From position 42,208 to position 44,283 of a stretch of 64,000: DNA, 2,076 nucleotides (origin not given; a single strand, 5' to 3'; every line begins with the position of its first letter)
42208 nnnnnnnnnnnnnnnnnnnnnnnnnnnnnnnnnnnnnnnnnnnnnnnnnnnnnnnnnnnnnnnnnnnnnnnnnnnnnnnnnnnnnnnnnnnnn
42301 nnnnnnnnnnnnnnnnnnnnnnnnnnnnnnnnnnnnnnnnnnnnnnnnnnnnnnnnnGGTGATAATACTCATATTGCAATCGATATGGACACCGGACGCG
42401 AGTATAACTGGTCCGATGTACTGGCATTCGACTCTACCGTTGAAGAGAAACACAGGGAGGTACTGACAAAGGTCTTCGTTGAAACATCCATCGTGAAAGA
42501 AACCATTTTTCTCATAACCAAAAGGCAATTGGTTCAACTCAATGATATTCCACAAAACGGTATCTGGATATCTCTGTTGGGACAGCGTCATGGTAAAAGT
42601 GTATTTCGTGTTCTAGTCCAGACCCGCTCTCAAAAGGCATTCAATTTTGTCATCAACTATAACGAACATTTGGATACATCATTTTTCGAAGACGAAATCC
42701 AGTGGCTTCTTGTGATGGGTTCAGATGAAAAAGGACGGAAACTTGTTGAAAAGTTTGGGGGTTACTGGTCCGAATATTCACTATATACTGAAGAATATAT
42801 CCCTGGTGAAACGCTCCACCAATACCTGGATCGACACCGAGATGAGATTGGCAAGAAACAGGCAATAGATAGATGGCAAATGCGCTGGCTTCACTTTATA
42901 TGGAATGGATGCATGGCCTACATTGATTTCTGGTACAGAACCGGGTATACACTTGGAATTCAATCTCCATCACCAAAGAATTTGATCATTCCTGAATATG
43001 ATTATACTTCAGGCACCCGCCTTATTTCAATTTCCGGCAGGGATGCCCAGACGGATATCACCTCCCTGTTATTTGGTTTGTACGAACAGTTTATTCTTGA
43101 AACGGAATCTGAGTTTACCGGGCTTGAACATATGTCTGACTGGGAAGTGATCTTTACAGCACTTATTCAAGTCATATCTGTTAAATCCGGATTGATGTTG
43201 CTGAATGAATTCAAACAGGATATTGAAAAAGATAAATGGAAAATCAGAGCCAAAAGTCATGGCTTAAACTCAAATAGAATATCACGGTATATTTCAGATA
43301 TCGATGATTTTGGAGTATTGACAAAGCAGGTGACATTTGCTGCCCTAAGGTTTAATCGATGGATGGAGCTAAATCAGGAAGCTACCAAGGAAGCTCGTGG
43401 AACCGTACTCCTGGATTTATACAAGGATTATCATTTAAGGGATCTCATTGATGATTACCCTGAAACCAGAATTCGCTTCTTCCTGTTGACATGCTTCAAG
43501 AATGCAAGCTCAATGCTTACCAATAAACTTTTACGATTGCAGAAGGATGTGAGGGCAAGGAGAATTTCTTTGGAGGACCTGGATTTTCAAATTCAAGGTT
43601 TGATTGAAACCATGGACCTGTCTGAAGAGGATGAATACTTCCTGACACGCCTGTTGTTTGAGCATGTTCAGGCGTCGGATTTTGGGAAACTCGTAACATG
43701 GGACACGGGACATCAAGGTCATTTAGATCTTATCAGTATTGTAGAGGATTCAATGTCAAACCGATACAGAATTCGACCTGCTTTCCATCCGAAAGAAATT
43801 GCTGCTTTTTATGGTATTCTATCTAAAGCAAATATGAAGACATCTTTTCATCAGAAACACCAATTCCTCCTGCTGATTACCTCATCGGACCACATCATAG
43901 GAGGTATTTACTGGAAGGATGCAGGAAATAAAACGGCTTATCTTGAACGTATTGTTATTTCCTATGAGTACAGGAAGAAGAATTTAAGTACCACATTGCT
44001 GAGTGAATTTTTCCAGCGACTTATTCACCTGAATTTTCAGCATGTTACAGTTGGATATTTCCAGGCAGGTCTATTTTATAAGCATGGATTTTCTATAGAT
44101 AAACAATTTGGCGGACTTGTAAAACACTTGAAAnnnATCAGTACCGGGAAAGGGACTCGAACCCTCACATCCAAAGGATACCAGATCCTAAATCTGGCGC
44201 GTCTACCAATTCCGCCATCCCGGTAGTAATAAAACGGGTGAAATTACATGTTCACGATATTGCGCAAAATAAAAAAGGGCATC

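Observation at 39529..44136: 1535-aa single-polypeptide fusion of an AMP-forming acyl-CoA synthetase, a ~750-aa uncharacterised region and a GNAT-like acyltransferase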

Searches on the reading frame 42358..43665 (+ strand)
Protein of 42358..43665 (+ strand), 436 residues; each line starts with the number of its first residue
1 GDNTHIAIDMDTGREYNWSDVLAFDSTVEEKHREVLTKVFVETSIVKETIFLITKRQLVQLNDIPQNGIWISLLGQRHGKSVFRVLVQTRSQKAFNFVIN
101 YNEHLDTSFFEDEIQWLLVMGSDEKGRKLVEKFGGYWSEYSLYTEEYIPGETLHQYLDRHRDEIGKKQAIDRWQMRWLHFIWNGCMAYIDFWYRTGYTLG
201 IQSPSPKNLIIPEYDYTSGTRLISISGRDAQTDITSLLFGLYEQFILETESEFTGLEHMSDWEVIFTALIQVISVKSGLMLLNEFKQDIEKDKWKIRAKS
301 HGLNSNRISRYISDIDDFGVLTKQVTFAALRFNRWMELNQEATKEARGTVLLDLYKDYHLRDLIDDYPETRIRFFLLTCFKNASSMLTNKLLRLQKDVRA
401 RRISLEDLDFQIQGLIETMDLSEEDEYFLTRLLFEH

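Call 35: predict_structure(alignment_id=A3)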
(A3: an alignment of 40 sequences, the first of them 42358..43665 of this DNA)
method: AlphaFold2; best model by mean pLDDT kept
length: 436 residues; sequences in the alignment: 40
mean_pLDDT: 90.8   pTM: 0.88
mean pLDDT of the five models: 90.8, 90.6, 90.6, 88.5, 88.2
residues with pLDDT >= 90: 320; 70-90: 101; 50-70: 12; < 50: 3
segments of 3 or more residues with pLDDT < 50: none
pLDDT, mean of each block of 10 residues (from residue 1): 73 89 95 95 92 85 93 90 95 92 88 88 67 91 90 95 94 91 94 93 91 76 87 95 96 89 95 94 98 96 97 93 93 92 94 91 89 93 94 93 90 94 93 71
secondary structure, 60 per line:
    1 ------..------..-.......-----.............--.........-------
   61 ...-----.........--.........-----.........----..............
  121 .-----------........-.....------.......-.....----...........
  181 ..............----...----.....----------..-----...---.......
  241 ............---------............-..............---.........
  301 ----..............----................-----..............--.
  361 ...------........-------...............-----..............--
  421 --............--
elements in order: H18-21 E22-24 H30-42 H45-53 E69-77 E80-88 E94-102 H107-121 E133-137 E142-146 H153-159 H161-165 H170-194 E199-201 E228-230 H234-252 H262-273 H275-288 H292-300 H305-318 H323-338 H344-357 H360-363 H370-377 H385-399 H405-418 H423-434

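Call 39: fold_search(model_id=the predicted structure, library=pdb)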
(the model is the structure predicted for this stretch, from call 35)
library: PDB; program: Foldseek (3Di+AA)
matches with E <= 10: 1751; with E <= 0.001: 283
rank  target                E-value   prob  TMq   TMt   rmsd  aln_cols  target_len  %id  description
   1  4ww7_A                2.8e-05  1.00  0.30  0.50  10.6       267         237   12  Crystal structure of binary complex Bud32-Cgi121 in complex with AMP (released 2015-03-18)
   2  3fxx_A                4.2e-05  1.00  0.26  0.37  11.8       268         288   12  Human EphA3 Kinase and Juxtamembrane Region Bound to Substrate KQWDNYE[pTyr]IW (released 2009-02-03)
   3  9ntx                  4.2e-05  1.00  0.28  0.29  19.1       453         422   14  Crystal structure of calcium-dependent protein kinase 1 (CDPK1) from Cryptosporidium parvum in complex with inhibitor WI (released 2026-04-01)
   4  2qoc                  4.6e-05  1.00  0.26  0.36  11.9       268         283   11  Human EphA3 kinase domain, phosphorylated, AMP-PNP bound structure (released 2007-08-21)
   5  8agy_A                5.7e-05  1.00  0.24  0.30  18.7       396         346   11  The Corramycin phosphotransferase in complex with Corramycin (released 2023-08-16)
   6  9mi5                  5.7e-05  1.00  0.28  0.29  19.3       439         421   13  Crystal structure of calcium-dependent protein kinase 1 (CDPK1) from Cryptosporidium parvum in complex with inhibitor BK (released 2025-12-17)
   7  2qob                  6.0e-05  1.00  0.25  0.36  11.9       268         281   11  Human EphA3 kinase domain, base structure (released 2007-08-21)
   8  7lgs_A                6.6e-05  1.00  0.30  0.43   9.8       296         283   12  Structure of EGFR_D770_N771insNPG/V948R in complex with covalent inhibitor Osimertinib. (released 2021-09-22)
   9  7q7i                  6.6e-05  1.00  0.28  0.40  14.5       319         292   11  JAK2 in complex with 4-{8-methoxy-2-[(1-methyl-1H-pyrazol-4-yl)amino]quinazolin-6-yl}phenol (released 2022-02-02)
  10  4hge_B                8.5e-05  1.00  0.30  0.44  13.2       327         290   10  JAK2 kinase (JH1 domain) in complex with compound 8 (released 2012-10-24)
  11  2j5f                  9.3e-05  1.00  0.30  0.39   8.9       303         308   12  Crystal structure of EGFR kinase domain in complex with an irreversible inhibitor 34-jab (released 2007-02-27)
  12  3kul_B                9.8e-05  1.00  0.31  0.45   9.9       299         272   10  Kinase domain of human ephrin type-A receptor 8 (EPHA8) (released 2009-12-15)
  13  4j95_A                1.0e-04  1.00  0.30  0.43  11.5       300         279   12  Crystal Structure of FGF Receptor 2 (FGFR2) Kinase Domain Harboring the Pathogenic K659N Mutation Responsible for an U (released 2013-08-07)
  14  6v6q_D                1.1e-04  1.00  0.31  0.45   8.9       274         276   10  Crystal Structure of Monophosphorylated FGF Receptor 2 isoform IIIb with PTR657 (released 2020-11-11)
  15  4ww5_A                1.1e-04  1.00  0.27  0.46  10.8       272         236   11  Crystal structure of binary complex Bud32-Cgi121 in complex with AMPP (released 2015-03-18)
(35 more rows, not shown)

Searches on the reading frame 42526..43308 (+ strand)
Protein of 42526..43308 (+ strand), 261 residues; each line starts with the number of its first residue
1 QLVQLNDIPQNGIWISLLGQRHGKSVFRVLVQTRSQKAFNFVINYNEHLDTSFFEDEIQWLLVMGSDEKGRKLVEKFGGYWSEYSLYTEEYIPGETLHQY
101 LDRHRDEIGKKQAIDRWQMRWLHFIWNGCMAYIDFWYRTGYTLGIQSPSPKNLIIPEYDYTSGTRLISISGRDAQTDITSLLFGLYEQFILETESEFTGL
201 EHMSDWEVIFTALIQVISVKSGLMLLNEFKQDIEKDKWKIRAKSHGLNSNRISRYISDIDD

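Call 80: search_solved_structures(query=A6, max_evalue=10, show_alignments=2)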
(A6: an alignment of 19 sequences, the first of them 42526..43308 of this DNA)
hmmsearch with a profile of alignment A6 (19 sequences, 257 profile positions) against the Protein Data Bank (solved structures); distinct sequences matched with E-value up to 10: 5.
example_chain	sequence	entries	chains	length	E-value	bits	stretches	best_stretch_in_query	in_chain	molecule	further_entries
6nyi_A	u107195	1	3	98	0.42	13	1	175-234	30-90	Design construct XXA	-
4w97_A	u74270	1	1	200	0.45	13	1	157-226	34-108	HTH-type transcriptional repressor KstR2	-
4w1u_A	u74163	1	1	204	0.47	12.9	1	157-226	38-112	HTH-type transcriptional repressor KstR2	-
4x2e_A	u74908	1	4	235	0.66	12.4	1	180-235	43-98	Fic family protein putative filamentation induced by cAMP protein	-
4x2c_A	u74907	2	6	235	0.68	12.4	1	180-235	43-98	Fic family protein putative filamentation induced by cAMP protein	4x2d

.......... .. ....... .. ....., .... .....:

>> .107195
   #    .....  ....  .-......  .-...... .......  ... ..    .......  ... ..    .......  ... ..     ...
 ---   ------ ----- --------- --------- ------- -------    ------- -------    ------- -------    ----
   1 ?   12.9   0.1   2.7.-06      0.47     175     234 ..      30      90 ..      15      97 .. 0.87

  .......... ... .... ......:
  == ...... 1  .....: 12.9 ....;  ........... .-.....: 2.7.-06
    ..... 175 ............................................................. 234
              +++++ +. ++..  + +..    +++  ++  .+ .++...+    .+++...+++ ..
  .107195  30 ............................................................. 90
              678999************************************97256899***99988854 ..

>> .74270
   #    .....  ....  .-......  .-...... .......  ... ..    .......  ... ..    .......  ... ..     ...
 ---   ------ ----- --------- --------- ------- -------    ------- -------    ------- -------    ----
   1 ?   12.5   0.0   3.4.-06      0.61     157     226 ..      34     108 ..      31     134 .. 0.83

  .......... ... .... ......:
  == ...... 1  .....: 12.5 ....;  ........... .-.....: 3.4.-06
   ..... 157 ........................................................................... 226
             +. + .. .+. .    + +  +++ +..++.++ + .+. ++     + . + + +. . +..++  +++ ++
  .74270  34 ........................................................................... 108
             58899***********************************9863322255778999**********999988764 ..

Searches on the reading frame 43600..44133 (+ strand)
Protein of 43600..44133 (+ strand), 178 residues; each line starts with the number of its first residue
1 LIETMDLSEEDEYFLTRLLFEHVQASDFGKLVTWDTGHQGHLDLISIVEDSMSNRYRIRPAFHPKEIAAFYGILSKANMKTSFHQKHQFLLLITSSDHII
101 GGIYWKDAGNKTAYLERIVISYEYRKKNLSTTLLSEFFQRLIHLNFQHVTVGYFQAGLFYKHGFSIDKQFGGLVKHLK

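Call 5: search_protein_families(library=pfam, proteins=[window:43600-44133:+], max_evalue=1)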
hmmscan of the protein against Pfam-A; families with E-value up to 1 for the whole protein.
window:43600-44133:+ (178 aa): 3 families
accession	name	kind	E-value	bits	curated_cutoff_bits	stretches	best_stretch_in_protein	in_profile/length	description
PF13673.13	Acetyltransf_10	-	1.7e-08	35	23.6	1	60-151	3-92/128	Acetyltransferase (GNAT) domain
PF00583.31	Acetyltransf_1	-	1.3e-06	29.1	20.7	1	78-164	20-116/116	Acetyltransferase (GNAT) family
PF13508.13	Acetyltransf_7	-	0.00023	21.9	27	1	92-165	7-83/84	Acetyltransferase (GNAT) domain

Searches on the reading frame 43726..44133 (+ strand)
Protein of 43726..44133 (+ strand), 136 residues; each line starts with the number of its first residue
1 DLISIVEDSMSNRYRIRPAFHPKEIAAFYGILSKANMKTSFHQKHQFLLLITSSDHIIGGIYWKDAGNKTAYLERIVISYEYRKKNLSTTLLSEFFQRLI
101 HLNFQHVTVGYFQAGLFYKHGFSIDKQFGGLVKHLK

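Call 72: search_solved_structures(query=A5, max_evalue=1, show_alignments=2)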
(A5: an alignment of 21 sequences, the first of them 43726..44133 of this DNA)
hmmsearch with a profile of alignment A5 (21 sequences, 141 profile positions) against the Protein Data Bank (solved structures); distinct sequences matched with E-value up to 1: 147 (the best 60 are shown).
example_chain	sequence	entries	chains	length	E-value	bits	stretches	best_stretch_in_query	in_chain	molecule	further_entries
1qst_A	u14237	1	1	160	1.1e-12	51.3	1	30-134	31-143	TGCN5 HISTONE ACETYL TRANSFERASE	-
1m1d_A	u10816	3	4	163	1.1e-12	51.3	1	30-134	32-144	TGCN5 HISTONE ACETYL TRANSFERASE | HAT A1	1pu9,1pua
1q2c_A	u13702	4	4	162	1.1e-12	51.2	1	30-134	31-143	histone acetyltransferase GCN5 | TGCN5 HISTONE ACETYL TRANSFERASE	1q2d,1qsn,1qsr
5gcn_A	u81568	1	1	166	1.1e-12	51.2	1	30-134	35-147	HISTONE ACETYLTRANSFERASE GCN5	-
3d8p_A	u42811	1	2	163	1.1e-06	31.8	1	42-123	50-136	acetyltransferase of GNAT family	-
3fb3_A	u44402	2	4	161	8e-06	29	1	66-127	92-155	N-acetyltransferase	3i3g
5kga_A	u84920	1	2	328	1.3e-05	28.3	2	67-112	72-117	Predicted acetyltransferase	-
5kgh_A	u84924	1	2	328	1.7e-05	27.9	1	67-112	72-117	Predicted acetyltransferase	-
5kf1_A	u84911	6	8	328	2e-05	27.7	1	67-112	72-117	Predicted acetyltransferase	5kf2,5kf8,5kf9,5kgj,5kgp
1r57_A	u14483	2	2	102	2.6e-05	27.3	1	41-115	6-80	conserved hypothetical protein | Acetyltransferase, GNAT family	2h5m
6ao7_A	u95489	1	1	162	3.1e-05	27.1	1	50-124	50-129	Acetyltransferase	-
6nas_N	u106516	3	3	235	5.2e-05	26.4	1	67-132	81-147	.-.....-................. 80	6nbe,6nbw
5i0c_A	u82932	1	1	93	6.4e-05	26.1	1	41-109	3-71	Uncharacterized protein YjdJ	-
1y9w_A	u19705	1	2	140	0.00011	25.3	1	44-123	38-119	Acetyltransferase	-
8e6o_A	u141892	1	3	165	0.00014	24.9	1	38-125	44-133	Histone acetyltransferase KAT2A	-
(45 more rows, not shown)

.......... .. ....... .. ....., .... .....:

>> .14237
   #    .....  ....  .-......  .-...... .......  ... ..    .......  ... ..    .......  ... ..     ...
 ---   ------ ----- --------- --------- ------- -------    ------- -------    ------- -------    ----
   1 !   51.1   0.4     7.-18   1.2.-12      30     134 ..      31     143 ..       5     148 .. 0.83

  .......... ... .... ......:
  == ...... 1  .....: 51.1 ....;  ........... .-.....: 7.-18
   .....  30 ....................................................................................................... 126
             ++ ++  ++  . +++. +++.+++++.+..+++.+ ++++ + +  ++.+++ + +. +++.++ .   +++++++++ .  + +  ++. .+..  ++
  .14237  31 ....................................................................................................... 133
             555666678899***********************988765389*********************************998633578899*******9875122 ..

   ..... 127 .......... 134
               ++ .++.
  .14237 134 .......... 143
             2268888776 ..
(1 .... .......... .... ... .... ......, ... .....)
